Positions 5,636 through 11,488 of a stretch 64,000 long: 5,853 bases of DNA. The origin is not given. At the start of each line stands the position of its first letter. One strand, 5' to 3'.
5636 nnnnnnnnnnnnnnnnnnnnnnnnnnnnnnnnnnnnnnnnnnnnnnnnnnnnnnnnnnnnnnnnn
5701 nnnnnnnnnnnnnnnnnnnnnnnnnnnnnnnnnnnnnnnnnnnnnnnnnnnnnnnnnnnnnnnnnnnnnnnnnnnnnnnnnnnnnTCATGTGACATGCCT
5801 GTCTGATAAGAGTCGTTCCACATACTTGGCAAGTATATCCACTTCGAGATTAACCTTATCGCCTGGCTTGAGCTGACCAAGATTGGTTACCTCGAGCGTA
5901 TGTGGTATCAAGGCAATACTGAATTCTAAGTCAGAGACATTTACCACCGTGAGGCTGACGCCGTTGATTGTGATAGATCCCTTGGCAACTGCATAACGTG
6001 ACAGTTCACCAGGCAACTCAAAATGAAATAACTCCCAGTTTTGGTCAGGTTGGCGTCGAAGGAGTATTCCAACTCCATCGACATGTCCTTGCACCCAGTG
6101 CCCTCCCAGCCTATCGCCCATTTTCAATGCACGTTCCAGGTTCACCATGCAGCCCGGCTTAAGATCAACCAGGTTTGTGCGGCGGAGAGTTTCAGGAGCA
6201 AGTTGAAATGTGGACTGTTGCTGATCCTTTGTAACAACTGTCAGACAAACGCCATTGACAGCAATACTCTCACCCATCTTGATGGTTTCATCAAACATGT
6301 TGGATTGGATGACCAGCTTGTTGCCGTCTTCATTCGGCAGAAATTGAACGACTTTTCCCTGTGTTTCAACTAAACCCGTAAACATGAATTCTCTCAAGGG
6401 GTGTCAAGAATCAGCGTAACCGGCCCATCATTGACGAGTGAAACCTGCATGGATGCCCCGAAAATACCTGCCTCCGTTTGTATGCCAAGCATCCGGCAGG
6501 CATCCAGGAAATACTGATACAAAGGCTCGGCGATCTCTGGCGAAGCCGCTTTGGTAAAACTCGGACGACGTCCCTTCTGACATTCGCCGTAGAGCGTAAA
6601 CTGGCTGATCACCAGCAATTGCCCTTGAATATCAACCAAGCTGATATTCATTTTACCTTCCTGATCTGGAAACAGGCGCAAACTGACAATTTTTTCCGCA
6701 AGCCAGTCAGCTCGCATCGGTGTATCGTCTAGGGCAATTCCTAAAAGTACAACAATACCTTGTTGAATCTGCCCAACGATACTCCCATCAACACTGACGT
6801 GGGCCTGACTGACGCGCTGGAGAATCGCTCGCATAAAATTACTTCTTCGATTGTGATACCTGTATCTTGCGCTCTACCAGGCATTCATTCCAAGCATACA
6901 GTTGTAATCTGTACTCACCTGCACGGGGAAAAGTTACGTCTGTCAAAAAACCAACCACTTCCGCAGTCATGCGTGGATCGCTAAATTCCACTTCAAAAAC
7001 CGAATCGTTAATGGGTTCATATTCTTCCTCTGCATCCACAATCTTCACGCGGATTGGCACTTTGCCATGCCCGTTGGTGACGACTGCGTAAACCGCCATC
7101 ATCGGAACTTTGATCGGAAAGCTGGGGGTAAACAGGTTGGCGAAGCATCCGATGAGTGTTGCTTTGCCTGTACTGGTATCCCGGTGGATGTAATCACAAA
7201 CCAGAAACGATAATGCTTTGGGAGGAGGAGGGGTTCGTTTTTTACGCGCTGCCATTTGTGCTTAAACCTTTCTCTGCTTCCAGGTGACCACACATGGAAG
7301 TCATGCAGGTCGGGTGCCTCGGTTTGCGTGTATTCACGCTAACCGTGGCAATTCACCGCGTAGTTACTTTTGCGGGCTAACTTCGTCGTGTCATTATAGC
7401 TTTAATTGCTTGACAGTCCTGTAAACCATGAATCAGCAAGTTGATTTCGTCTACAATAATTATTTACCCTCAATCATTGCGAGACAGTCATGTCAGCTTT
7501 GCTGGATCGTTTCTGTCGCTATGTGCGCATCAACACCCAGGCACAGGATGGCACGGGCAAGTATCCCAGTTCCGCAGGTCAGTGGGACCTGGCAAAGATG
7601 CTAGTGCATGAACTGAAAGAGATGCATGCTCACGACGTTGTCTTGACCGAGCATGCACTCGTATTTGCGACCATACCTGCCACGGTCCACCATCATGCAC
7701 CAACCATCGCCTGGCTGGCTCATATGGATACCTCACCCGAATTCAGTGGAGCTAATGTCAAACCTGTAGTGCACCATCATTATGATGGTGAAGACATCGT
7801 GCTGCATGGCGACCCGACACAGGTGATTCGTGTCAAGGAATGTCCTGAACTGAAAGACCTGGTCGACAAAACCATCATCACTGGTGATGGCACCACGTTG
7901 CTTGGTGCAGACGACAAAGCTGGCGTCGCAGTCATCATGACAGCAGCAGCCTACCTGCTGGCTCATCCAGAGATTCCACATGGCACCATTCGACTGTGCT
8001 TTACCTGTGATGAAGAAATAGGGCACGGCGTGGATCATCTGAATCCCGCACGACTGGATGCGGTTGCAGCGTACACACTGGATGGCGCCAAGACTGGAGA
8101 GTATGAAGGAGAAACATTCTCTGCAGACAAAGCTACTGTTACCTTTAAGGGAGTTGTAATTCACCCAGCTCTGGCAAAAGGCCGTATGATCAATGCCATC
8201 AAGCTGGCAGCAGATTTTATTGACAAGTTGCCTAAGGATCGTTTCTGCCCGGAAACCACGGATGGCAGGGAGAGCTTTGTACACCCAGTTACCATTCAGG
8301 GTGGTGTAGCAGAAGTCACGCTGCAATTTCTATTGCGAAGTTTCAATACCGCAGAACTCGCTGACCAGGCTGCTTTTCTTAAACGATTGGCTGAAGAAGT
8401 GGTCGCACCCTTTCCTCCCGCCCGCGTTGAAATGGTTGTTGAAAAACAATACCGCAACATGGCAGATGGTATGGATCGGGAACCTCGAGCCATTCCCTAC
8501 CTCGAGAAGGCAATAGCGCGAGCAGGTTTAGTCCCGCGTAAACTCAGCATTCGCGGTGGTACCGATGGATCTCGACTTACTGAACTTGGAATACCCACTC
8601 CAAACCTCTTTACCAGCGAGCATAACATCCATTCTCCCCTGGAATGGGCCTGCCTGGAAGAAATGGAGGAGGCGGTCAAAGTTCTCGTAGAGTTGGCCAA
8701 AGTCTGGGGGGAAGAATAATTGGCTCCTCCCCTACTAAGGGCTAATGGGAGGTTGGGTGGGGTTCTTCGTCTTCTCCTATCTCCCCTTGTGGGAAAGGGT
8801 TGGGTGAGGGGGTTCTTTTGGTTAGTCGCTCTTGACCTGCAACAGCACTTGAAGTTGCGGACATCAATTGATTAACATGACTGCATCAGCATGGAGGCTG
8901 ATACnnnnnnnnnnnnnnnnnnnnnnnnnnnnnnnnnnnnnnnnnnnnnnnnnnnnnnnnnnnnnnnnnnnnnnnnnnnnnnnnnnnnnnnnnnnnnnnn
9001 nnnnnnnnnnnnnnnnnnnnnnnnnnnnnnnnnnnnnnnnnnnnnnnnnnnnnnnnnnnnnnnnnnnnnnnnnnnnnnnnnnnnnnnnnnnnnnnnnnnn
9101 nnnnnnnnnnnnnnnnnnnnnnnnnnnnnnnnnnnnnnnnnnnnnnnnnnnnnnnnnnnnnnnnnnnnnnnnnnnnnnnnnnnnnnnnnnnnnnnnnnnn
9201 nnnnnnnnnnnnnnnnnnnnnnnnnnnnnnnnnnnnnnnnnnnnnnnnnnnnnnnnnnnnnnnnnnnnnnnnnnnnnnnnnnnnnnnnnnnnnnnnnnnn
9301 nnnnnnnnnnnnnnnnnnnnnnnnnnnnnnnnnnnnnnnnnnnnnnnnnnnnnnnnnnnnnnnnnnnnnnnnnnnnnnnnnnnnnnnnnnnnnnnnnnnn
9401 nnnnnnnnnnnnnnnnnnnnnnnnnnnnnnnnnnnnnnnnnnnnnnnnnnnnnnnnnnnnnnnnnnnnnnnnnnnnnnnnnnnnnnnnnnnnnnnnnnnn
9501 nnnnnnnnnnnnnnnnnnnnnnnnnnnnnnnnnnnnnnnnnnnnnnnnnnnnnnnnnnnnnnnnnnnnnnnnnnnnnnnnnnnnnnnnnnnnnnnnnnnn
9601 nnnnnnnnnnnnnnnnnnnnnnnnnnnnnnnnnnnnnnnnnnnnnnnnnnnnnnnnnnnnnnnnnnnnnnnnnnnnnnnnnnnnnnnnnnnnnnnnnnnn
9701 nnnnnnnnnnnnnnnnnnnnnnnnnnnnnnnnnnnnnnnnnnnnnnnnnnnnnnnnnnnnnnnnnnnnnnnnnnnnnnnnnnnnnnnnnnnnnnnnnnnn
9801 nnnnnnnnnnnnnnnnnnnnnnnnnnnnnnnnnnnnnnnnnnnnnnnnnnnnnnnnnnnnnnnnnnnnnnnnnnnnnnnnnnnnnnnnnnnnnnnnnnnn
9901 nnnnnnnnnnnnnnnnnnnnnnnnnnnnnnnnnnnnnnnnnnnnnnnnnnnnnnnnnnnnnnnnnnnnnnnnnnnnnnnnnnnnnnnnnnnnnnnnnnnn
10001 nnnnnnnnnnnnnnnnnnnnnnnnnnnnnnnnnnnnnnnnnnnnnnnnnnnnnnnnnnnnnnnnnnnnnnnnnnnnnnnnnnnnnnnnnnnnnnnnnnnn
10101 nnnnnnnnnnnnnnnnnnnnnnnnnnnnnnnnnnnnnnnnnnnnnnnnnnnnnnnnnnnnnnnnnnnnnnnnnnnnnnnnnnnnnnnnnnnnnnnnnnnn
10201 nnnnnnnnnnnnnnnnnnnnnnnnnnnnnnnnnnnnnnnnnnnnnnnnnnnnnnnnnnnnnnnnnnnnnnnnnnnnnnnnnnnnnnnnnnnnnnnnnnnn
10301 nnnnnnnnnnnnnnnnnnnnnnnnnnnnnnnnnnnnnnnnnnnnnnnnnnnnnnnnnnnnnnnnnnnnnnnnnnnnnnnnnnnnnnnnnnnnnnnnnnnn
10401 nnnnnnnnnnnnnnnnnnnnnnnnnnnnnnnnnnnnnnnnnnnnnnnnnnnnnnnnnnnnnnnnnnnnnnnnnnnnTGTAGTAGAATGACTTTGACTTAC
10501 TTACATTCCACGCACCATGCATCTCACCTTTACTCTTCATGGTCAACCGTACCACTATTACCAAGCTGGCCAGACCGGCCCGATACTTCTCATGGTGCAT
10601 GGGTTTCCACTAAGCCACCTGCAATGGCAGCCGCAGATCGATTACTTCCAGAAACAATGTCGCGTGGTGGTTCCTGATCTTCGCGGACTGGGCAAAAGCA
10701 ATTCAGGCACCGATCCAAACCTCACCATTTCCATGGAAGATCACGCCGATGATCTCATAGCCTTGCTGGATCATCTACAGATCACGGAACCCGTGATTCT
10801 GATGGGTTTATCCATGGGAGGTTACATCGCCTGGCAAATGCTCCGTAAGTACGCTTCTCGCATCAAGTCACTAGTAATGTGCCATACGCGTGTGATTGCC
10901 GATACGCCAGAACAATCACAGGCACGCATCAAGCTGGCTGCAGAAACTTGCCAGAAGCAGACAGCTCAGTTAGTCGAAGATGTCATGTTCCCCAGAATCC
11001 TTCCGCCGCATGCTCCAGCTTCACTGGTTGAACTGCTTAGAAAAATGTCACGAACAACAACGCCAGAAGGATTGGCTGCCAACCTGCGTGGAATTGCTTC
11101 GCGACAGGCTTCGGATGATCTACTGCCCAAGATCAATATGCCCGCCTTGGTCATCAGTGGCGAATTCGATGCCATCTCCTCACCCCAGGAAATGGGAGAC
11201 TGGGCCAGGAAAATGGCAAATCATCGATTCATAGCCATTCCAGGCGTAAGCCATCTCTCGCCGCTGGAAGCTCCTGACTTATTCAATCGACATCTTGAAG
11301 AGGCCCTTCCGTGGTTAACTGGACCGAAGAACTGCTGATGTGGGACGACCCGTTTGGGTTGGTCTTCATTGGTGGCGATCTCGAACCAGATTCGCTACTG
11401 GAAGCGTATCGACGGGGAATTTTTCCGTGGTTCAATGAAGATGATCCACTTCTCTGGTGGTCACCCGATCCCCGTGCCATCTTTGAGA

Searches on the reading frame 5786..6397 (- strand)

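Call 90: search_protein_families(library=pfam, proteins=[window:5786-6397:-], max_evalue=0.0001)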
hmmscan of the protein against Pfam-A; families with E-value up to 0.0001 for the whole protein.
window:5786-6397:- (203 aa): 1 family
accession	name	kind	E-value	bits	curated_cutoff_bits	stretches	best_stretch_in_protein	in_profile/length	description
PF00677.23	Lum_binding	-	6e-53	177.2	27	2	103-187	1-86/86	Lumazine binding domain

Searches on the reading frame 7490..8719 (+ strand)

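Call 89: search_protein_families(library=pfam, proteins=[window:7490-8719:+], max_evalue=0.00001)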
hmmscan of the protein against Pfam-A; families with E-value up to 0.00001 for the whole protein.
window:7490-8719:+ (409 aa): 3 families
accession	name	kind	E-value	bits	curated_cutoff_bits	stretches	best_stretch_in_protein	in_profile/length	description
PF01546.33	Peptidase_M20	-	5.2e-14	53.1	24.6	1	140-404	34-205/206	Peptidase family M20/M25/M40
PF07687.19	M20_dimer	-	8.3e-10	39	21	1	210-301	4-96/107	Peptidase dimerisation domain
PF05343.19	Peptidase_M42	-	2.5e-07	30.5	23.2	0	140-224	133-212/292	M42 glutamyl aminopeptidase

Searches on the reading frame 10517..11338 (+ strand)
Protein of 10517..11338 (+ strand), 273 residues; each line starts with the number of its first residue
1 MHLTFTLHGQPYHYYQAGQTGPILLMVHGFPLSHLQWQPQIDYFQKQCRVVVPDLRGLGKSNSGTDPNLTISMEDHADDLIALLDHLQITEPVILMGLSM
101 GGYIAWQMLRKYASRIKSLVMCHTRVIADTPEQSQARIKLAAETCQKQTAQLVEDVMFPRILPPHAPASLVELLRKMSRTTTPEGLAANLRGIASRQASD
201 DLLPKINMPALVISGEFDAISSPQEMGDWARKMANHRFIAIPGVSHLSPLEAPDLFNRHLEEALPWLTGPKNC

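Call 90: search_protein_families(library=pfam, proteins=[window:10517-11338:+], max_evalue=0.0001)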
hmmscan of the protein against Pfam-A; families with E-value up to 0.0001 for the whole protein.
window:10517-11338:+ (273 aa): 5 families
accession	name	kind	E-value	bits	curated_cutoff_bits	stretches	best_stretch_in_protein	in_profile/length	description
PF00561.26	Abhydrolase_1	-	9.7e-31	107.7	25.8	1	22-253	1-245/245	alpha/beta hydrolase fold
PF12697.13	Abhydrolase_6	-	3.7e-21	77.2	26.3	1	24-257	1-215/217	Alpha/beta hydrolase family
PF12146.15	Hydrolase_4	-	7e-16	58.7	27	1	23-247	6-233/239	Serine aminopeptidase, S33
PF03096.20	Ndr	-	1.3e-06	27.8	23.3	1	70-216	79-228/283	Ndr family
PF20408.4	Abhydrolase_11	-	7.2e-05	23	27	0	74-112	61-97/193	Alpha/beta hydrolase domain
